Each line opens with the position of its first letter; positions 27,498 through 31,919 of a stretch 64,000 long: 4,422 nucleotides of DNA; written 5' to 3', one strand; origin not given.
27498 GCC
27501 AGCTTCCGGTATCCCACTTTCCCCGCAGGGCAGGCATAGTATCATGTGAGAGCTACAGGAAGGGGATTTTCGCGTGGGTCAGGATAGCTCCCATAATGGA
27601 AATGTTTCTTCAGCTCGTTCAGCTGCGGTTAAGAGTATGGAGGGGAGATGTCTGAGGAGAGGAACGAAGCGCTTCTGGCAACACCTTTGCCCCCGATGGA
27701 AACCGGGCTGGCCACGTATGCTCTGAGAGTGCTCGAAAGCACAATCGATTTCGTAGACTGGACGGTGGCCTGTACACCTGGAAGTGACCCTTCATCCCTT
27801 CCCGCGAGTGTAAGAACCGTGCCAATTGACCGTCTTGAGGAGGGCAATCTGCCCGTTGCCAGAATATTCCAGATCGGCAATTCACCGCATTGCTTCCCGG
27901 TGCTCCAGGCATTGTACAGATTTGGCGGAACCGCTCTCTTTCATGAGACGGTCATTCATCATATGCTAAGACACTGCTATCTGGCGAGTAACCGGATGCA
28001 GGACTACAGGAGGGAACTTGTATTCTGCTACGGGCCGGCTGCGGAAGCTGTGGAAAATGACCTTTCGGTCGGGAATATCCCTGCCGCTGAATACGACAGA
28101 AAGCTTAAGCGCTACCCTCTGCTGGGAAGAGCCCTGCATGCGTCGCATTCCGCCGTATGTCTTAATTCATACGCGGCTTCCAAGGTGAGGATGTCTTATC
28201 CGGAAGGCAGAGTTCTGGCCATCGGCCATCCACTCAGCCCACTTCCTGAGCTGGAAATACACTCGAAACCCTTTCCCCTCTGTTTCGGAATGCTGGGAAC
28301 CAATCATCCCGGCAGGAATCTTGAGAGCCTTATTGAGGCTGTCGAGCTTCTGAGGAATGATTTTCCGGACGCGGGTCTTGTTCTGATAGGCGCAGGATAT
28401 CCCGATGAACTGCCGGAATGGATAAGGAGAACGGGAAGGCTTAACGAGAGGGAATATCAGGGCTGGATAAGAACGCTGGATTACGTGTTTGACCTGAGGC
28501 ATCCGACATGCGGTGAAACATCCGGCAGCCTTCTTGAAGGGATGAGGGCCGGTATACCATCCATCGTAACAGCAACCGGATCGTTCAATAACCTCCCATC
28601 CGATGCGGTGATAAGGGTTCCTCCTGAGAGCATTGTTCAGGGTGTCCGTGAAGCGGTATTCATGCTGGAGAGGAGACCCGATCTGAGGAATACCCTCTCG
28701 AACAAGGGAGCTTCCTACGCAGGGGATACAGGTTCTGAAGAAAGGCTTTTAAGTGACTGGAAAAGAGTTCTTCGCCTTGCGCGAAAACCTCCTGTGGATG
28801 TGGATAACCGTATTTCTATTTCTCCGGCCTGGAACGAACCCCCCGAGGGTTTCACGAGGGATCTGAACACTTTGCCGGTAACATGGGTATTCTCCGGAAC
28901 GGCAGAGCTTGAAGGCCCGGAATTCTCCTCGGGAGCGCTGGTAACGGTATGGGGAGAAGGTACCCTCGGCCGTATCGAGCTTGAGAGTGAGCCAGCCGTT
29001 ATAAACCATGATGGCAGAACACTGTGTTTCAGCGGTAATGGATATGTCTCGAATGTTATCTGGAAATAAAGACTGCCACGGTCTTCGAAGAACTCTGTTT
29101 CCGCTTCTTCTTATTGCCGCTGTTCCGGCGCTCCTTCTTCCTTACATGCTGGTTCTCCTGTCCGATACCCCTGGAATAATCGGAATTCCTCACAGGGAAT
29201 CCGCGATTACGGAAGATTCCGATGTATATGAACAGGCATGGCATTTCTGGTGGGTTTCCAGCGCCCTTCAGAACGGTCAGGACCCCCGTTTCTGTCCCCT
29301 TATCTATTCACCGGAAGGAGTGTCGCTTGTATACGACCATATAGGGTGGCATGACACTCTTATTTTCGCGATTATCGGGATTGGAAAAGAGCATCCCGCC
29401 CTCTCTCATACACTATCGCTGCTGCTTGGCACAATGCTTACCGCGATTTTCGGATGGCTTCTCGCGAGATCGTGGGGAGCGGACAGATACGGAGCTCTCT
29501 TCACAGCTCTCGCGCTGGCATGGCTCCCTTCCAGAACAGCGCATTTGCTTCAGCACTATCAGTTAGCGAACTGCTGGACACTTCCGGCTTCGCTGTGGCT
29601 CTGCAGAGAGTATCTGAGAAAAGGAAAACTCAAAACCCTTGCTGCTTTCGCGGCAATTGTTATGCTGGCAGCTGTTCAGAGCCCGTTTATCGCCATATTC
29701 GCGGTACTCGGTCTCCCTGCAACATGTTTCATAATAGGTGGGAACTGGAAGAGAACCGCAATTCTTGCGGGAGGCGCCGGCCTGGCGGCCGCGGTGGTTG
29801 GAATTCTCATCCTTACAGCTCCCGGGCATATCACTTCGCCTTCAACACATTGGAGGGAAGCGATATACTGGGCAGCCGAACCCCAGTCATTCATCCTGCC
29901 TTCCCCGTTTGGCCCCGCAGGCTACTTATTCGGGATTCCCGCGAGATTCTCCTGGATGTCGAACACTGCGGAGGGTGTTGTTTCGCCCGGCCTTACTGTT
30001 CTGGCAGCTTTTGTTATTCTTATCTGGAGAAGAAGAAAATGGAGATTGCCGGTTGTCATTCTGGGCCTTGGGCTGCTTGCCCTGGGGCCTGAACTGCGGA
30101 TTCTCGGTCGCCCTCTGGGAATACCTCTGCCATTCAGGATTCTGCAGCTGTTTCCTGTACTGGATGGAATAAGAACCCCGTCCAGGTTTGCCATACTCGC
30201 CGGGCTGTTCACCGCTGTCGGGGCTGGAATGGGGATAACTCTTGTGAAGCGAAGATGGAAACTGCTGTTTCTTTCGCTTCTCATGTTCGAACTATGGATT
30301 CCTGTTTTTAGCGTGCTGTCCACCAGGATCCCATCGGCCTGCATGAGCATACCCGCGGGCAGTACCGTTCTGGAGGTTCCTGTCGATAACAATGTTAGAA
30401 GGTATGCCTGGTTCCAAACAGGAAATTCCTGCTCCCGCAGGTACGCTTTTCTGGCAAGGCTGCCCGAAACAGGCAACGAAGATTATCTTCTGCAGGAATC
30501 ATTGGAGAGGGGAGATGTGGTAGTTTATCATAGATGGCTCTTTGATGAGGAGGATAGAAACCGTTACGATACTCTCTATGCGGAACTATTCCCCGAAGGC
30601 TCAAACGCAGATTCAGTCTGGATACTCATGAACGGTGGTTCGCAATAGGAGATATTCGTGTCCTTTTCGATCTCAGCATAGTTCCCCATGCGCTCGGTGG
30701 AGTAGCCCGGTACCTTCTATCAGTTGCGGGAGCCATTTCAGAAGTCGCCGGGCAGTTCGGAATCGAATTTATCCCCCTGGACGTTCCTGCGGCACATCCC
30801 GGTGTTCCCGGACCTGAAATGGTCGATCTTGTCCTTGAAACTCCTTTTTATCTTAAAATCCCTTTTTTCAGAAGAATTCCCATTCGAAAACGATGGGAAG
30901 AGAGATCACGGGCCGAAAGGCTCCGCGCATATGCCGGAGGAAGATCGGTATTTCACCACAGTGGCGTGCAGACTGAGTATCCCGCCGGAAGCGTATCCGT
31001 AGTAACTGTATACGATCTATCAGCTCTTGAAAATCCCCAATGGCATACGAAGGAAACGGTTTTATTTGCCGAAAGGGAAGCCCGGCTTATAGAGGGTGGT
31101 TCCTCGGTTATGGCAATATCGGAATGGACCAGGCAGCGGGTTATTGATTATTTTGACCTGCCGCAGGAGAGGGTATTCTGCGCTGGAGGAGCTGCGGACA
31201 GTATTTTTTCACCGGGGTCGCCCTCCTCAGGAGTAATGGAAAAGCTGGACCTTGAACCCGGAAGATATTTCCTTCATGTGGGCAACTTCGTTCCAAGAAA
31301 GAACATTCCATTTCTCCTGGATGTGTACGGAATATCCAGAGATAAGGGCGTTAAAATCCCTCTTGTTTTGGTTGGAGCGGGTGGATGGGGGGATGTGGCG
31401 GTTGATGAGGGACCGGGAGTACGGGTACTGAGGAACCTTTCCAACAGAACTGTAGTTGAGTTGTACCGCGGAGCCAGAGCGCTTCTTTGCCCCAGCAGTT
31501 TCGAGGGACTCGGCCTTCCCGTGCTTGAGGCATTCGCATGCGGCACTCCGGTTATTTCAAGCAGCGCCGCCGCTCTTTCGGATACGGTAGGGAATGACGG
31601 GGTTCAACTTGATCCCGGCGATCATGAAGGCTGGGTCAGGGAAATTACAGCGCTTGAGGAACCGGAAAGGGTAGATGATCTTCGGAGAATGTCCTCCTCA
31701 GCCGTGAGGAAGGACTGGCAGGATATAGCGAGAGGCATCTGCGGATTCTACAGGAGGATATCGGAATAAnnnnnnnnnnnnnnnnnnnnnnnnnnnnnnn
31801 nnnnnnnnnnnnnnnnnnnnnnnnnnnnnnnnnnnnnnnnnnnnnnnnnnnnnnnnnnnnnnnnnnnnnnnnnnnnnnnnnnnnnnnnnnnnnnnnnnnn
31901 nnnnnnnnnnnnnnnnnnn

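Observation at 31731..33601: ~1.5-kb AT-rich, opposite-strand insertion bracketed by a duplicated GT4 gene junction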

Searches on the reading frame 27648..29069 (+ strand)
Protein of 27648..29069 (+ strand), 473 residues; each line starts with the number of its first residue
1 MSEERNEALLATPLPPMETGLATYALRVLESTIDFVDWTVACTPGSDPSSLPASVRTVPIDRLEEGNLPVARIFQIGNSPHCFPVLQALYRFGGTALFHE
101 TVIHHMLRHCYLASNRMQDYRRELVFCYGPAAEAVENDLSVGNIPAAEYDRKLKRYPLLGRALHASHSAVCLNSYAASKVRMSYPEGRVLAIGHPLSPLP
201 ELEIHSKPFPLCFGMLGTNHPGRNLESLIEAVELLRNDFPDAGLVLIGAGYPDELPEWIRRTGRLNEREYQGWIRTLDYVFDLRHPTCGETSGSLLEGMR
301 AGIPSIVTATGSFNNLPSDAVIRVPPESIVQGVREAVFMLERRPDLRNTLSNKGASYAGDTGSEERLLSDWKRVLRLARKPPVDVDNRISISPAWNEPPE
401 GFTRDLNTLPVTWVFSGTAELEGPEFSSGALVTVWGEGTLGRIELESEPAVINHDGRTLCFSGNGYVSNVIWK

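Call 5: search_protein_families(library=pfam, proteins=[window:27648-29069:+], max_evalue=0.01)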
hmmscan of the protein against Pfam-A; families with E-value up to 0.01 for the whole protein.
window:27648-29069:+ (473 aa): 2 families
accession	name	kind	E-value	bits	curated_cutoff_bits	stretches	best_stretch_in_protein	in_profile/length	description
PF13692.12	Glyco_trans_1_4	-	6.1e-06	27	27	1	214-330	5-129/142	Glycosyl transferases group 1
PF00534.26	Glycos_transf_1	-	0.00038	20.5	26.4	1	216-352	21-167/172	Glycosyl transferases group 1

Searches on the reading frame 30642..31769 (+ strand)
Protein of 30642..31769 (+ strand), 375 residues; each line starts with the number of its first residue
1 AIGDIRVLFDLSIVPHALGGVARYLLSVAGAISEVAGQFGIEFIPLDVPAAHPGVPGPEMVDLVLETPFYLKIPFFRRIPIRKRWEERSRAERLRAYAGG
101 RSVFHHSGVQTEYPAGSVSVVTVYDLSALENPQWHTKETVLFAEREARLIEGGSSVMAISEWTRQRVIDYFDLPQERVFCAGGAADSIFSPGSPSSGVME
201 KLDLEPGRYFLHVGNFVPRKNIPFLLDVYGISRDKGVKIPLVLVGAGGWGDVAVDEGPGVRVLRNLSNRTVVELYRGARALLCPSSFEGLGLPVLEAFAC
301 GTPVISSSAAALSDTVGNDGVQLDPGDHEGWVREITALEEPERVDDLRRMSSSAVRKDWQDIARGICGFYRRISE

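Call 5: search_protein_families(library=pfam, proteins=[window:30819-31769:+], max_evalue=0.01)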
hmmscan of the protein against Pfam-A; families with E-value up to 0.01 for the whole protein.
window:30819-31769:+ (316 aa): 4 families
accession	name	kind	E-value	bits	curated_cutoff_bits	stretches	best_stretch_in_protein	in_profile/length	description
PF00534.26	Glycos_transf_1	-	1.9e-21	76.8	26.4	1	147-292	14-166/172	Glycosyl transferases group 1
PF13692.12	Glyco_trans_1_4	-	4.4e-20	72.8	27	1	149-279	2-139/142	Glycosyl transferases group 1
PF13524.12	Glyco_trans_1_2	-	7.3e-07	29.7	25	1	179-255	14-87/144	Glycosyl transferase-like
PF20706.3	GT4-conflict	-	1.2e-05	24.9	26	1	210-264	273-324/385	Family 4 Glycosyltransferase in conflict systems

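Call 8: find_encoding_contigs(protein=window:30819-31769:+, flank=10000, max_places=10)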
Protein window:30819-31769:+ (316 aa): no gene with exactly this product is on record in the collection.

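Call 33: search_protein_families(library=ncbifam, proteins=[window:30819-31769:+], max_evalue=0.1)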
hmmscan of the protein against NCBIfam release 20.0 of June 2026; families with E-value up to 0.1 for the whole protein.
window:30819-31769:+ (316 aa): 27 families (the best 25 are shown)
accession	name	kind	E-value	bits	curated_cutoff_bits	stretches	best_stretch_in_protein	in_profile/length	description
TIGR04047.1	MSMEG_0565_glyc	hypoth_equivalog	1.6e-16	60.4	259.85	1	87-313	132-373/373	MSMEG_0565 family glycosyltransferase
NF053787.1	GlcN_PG_synth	equivalog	4.9e-13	48.6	480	1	125-314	173-359/361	N-acetylglucosaminyl phosphatidylglycerol synthase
TIGR02149.1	glgA_Coryne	subfamily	1e-12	47.9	302.4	1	91-260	142-325/391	glycogen synthase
TIGR03449.1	mycothiol_MshA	equivalog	1.2e-10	40.9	462.5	1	200-313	285-402/406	D-inositol-3-phosphate glycosyltransferase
TIGR03999.1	thiol_BshA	equivalog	3.5e-10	39.4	273.7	1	96-301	147-358/375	N-acetyl-alpha-D-glucosaminyl L-malate synthase BshA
NF041876.1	EPS_EpsE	equivalog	9.1e-08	31.7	400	1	201-300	278-380/389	exopolysaccharide biosynthesis GT4 family glycosyltransferase EpsE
TIGR02095.1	glgA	subfamily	6.7e-07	28.3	328.45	1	148-260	294-410/477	glycogen/starch synthase, ADP-glucose type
TIGR03088.1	stp2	hypoth_equivalog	1.6e-06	27.4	409.05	1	149-276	195-332/374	TIGR03088 family PEP-CTERM/XrtA system glycosyltransferase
NF041010.1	glycosy_Agl16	equivalog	3.5e-05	22.8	575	1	201-312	236-349/352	glycosylation protein Agl16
NF007396.0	PRK09922.1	equivalog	6.1e-05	22.1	385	1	217-280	258-324/361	lipopolysaccharide 1,6-galactosyltransferase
TIGR02472.1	sucr_P_syn_N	equivalog_domain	0.00052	18.9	576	0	214-257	332-379/439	sucrose-phosphate synthase, putative, glycosyltransferase domain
NF038229.1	Glyco4_Geo_Pelo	equivalog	0.00097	18.2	400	1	194-248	213-267/338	GPMC system family 4 glycosyltransferase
NF038298.1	EPS_HpsO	equivalog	0.0011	17.9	575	1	230-313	300-386/388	hormogonium polysaccharide biosynthesis glycosyltransferase HpsO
NF047880.1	glyco_SdgA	exception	0.0033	16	800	1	217-285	388-460/488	serine-aspartate repeat adhesin O-glycosyltransferase SdgA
TIGR04157.1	glyco_rSAM_CFB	subfamily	0.0064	15.5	400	1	85-260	161-342/406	TIGR04157 family glycosyltransferase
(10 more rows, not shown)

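Call 67: search_protein_families(library=pfam, proteins=[window:30642-31769:+], max_evalue=0.001)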
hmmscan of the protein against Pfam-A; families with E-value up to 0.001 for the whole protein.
window:30642-31769:+ (375 aa): 4 families
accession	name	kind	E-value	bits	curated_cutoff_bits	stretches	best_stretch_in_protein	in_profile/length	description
PF00534.26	Glycos_transf_1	-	2.9e-21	76.2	26.4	1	206-351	14-166/172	Glycosyl transferases group 1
PF13692.12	Glyco_trans_1_4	-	6.2e-20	72.3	27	1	208-338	2-139/142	Glycosyl transferases group 1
PF13524.12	Glyco_trans_1_2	-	1e-06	29.2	25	1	238-314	14-87/144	Glycosyl transferase-like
PF20706.3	GT4-conflict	-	1.6e-05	24.5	26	1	269-323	273-324/385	Family 4 Glycosyltransferase in conflict systems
